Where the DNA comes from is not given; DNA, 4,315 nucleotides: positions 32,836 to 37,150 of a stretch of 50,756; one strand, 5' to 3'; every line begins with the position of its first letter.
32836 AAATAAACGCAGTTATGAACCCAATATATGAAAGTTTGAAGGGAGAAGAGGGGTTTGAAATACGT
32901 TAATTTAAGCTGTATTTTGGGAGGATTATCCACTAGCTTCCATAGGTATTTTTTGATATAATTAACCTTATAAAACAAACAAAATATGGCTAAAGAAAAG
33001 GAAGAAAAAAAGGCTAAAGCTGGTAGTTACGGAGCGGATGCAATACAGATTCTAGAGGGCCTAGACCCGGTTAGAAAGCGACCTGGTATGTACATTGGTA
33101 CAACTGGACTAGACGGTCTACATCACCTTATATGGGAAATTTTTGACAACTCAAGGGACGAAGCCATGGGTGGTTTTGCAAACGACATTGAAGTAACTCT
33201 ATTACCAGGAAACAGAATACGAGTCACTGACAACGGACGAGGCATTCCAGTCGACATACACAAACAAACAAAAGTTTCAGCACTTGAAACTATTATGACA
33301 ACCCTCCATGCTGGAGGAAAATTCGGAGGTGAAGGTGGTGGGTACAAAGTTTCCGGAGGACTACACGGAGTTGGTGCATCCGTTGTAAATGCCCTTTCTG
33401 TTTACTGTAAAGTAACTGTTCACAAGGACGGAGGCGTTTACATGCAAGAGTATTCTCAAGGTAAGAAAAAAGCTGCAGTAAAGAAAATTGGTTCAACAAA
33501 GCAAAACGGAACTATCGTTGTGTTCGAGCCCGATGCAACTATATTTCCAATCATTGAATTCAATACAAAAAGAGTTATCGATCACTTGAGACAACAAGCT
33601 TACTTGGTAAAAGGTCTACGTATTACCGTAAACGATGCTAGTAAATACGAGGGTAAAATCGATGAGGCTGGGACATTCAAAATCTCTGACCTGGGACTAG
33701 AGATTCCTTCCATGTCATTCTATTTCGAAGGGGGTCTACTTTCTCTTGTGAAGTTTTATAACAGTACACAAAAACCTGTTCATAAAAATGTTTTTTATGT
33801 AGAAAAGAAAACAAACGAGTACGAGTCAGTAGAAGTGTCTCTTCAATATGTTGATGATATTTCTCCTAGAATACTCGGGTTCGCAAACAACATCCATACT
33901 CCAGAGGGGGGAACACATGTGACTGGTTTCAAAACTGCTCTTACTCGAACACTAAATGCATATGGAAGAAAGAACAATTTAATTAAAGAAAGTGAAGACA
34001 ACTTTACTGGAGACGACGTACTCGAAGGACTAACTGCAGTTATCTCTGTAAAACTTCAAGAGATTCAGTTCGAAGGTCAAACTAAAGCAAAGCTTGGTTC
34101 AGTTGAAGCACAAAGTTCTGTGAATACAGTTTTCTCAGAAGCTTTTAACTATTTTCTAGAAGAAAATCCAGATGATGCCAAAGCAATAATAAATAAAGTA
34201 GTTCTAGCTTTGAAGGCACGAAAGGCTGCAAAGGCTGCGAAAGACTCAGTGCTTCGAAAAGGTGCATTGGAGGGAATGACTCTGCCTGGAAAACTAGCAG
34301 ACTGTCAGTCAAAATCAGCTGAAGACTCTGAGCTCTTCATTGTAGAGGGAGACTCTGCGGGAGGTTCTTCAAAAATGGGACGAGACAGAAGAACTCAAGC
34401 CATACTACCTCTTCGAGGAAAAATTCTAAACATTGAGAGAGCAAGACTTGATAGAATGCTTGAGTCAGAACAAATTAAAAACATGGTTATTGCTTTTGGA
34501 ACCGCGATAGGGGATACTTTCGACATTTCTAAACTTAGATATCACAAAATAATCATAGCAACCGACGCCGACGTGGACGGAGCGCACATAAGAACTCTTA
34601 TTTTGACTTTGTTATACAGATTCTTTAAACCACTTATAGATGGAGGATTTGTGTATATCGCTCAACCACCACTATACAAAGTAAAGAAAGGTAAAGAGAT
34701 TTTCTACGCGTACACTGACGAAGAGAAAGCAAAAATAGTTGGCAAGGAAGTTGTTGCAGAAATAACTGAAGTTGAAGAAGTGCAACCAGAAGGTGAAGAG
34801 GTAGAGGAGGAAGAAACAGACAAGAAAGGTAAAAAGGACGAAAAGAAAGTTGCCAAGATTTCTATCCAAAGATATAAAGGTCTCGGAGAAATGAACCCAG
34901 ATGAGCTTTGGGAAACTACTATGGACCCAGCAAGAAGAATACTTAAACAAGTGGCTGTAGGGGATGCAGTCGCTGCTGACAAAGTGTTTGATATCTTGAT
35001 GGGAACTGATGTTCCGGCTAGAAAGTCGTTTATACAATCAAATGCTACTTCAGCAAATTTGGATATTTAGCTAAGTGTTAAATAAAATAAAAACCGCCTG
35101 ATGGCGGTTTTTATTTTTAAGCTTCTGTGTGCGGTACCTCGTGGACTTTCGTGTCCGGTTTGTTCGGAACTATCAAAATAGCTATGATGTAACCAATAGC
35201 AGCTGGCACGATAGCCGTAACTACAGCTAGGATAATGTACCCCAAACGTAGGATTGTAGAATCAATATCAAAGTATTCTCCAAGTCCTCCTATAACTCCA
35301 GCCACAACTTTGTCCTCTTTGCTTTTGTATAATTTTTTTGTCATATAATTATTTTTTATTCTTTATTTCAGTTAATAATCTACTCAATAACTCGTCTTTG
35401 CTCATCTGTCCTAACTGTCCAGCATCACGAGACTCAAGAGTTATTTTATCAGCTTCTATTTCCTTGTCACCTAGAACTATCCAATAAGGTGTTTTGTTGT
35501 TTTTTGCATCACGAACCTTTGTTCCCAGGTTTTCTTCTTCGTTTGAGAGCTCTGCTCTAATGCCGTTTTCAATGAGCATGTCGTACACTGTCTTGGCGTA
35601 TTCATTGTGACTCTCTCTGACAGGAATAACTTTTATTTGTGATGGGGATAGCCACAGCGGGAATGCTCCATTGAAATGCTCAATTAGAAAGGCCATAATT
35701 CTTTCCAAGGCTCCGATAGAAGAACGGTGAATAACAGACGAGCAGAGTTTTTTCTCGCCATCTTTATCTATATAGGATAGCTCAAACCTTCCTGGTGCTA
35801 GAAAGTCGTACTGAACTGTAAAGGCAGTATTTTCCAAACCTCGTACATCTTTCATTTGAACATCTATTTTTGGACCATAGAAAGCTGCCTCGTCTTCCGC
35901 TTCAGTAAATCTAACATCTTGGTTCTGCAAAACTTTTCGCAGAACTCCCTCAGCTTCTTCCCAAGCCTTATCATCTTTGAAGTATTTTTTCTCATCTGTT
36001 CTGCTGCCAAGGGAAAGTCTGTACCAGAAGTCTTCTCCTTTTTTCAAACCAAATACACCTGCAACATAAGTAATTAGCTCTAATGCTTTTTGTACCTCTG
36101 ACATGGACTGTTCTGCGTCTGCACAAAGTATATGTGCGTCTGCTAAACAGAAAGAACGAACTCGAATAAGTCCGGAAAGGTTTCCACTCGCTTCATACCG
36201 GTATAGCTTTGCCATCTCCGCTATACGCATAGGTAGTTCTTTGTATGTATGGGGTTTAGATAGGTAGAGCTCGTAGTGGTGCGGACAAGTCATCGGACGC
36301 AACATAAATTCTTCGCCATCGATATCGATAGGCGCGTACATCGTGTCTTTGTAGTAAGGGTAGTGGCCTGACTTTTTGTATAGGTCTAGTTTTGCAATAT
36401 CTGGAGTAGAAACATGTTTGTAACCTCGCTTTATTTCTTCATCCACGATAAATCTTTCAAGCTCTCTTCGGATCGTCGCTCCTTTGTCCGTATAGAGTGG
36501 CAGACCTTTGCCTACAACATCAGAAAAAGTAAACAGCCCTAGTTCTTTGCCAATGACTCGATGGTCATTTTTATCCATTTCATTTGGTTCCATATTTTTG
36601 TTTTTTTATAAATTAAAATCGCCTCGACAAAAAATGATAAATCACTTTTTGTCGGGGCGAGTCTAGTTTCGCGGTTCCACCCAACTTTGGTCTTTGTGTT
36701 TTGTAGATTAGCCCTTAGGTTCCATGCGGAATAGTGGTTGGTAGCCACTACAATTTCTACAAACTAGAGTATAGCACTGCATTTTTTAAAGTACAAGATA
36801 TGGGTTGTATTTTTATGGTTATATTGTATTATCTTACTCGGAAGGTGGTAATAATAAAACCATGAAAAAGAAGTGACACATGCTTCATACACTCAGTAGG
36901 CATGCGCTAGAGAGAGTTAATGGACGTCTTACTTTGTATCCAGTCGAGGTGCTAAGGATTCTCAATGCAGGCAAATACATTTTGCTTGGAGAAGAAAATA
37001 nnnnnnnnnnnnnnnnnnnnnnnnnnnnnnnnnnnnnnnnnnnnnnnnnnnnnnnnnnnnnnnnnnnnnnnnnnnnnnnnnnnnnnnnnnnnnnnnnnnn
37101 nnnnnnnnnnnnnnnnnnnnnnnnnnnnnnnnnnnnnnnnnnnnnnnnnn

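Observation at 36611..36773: Miniature T-box riboswitch controlling thrS in a CPR-type genome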

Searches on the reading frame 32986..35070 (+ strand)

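Call 11: search_protein_families(library=pfam, proteins=[window:32986-35070:+])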
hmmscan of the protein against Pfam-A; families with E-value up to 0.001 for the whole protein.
window:32986-35070:+ (694 aa): 4 families
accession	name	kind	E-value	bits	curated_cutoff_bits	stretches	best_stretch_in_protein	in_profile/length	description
PF00204.31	DNA_gyraseB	-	2.3e-56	190.4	27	1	250-420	1-172/173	DNA gyrase B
PF00986.26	DNA_gyraseB_C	-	7.2e-28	97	29.8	1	624-684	3-63/63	DNA gyrase B subunit, carboxyl terminus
PF01751.28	Toprim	-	3.3e-17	62.9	23.1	1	449-560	1-95/96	Toprim domain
PF02518.31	HATPase_c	-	3.9e-13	50.3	26.4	1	43-183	4-108/111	Histidine kinase-, DNA gyrase B-, and HSP90-like ATPase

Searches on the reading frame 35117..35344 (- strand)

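Call 11: search_protein_families(library=pfam, proteins=[window:35117-35344:-])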
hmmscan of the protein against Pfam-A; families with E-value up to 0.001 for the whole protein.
window:35117-35344:- (75 aa): 1 family
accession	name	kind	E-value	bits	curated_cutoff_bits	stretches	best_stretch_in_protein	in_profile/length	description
PF04024.17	PspC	-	3.5e-19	68.8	25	1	3-61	1-57/58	PspC domain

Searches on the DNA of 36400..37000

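Call 4: search_rna_families(source=window, start=36400, end=37000, threshold=evalue, max_evalue=10, show_alignments=5)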
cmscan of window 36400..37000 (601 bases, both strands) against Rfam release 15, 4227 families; matches with E-value up to 10: 17.
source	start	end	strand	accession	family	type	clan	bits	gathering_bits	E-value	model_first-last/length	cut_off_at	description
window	36590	36661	-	RF02351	psRNA14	Gene; sRNA;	-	26.9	60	0.025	1-84/84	no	Proteobacteria sRNA psRNA14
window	36650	36825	-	RF00230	T-box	Cis-reg; leader;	-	23.6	93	0.0034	1-219/219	no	T-box leader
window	36552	36660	+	RF02822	Srn266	Gene; sRNA;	-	22.1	63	0.39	1-112/112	no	Streptococcus RNA 266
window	36619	36660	+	RF04133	MIR2646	Gene; miRNA;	-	21.9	245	0.016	1-256/256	no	MIR2646 microRNA precursor family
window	36578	36671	+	RF02059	STnc50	Gene; sRNA;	-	18.8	55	1.9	1-84/84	no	Salmonella enterica sRNA STnc40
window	36608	36670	-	RF00895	mir-786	Gene; miRNA;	-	17.8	93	0.72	1-90/90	no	mir-786 microRNA precursor family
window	36515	36666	-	RF02815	Lig_thermometer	Cis-reg; thermoregulator;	-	16.8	51.5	8.6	1-205/205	no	Lig 5' UTR thermometer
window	36621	36658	+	RF04128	MIR8562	Gene; miRNA;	-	16.4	211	1.7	1-242/242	no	MIR8562 microRNA precursor family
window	36608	36670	+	RF03822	mir-3931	Gene; miRNA;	-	15.7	49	3.3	1-77/77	no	mir-3931 microRNA precursor family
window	36615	36650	+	RF01726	SAM-II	Cis-reg; riboswitch;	-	15.7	44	3.5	1-60/60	no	SAM-II riboswitch aptamer (SAM-II long loop)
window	36610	36669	-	RF01024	mir-944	Gene; miRNA;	-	15.7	100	8.8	1-88/88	no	mir-944 microRNA precursor family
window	36610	36669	+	RF01024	mir-944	Gene; miRNA;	-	15.6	100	9.2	1-88/88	no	mir-944 microRNA precursor family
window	36553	36663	+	RF02450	ncr1175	Gene; sRNA;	-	14.8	60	6.3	1-110/110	no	Bacillus sRNA ncr1175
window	36610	36669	-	RF00053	mir-7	Gene; miRNA;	-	14.7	51.8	5.7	1-91/91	no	mir-7 microRNA precursor family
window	36804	36893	-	RF02958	drum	Gene; sRNA;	-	14.5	43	4.6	1-112/112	no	drum RNA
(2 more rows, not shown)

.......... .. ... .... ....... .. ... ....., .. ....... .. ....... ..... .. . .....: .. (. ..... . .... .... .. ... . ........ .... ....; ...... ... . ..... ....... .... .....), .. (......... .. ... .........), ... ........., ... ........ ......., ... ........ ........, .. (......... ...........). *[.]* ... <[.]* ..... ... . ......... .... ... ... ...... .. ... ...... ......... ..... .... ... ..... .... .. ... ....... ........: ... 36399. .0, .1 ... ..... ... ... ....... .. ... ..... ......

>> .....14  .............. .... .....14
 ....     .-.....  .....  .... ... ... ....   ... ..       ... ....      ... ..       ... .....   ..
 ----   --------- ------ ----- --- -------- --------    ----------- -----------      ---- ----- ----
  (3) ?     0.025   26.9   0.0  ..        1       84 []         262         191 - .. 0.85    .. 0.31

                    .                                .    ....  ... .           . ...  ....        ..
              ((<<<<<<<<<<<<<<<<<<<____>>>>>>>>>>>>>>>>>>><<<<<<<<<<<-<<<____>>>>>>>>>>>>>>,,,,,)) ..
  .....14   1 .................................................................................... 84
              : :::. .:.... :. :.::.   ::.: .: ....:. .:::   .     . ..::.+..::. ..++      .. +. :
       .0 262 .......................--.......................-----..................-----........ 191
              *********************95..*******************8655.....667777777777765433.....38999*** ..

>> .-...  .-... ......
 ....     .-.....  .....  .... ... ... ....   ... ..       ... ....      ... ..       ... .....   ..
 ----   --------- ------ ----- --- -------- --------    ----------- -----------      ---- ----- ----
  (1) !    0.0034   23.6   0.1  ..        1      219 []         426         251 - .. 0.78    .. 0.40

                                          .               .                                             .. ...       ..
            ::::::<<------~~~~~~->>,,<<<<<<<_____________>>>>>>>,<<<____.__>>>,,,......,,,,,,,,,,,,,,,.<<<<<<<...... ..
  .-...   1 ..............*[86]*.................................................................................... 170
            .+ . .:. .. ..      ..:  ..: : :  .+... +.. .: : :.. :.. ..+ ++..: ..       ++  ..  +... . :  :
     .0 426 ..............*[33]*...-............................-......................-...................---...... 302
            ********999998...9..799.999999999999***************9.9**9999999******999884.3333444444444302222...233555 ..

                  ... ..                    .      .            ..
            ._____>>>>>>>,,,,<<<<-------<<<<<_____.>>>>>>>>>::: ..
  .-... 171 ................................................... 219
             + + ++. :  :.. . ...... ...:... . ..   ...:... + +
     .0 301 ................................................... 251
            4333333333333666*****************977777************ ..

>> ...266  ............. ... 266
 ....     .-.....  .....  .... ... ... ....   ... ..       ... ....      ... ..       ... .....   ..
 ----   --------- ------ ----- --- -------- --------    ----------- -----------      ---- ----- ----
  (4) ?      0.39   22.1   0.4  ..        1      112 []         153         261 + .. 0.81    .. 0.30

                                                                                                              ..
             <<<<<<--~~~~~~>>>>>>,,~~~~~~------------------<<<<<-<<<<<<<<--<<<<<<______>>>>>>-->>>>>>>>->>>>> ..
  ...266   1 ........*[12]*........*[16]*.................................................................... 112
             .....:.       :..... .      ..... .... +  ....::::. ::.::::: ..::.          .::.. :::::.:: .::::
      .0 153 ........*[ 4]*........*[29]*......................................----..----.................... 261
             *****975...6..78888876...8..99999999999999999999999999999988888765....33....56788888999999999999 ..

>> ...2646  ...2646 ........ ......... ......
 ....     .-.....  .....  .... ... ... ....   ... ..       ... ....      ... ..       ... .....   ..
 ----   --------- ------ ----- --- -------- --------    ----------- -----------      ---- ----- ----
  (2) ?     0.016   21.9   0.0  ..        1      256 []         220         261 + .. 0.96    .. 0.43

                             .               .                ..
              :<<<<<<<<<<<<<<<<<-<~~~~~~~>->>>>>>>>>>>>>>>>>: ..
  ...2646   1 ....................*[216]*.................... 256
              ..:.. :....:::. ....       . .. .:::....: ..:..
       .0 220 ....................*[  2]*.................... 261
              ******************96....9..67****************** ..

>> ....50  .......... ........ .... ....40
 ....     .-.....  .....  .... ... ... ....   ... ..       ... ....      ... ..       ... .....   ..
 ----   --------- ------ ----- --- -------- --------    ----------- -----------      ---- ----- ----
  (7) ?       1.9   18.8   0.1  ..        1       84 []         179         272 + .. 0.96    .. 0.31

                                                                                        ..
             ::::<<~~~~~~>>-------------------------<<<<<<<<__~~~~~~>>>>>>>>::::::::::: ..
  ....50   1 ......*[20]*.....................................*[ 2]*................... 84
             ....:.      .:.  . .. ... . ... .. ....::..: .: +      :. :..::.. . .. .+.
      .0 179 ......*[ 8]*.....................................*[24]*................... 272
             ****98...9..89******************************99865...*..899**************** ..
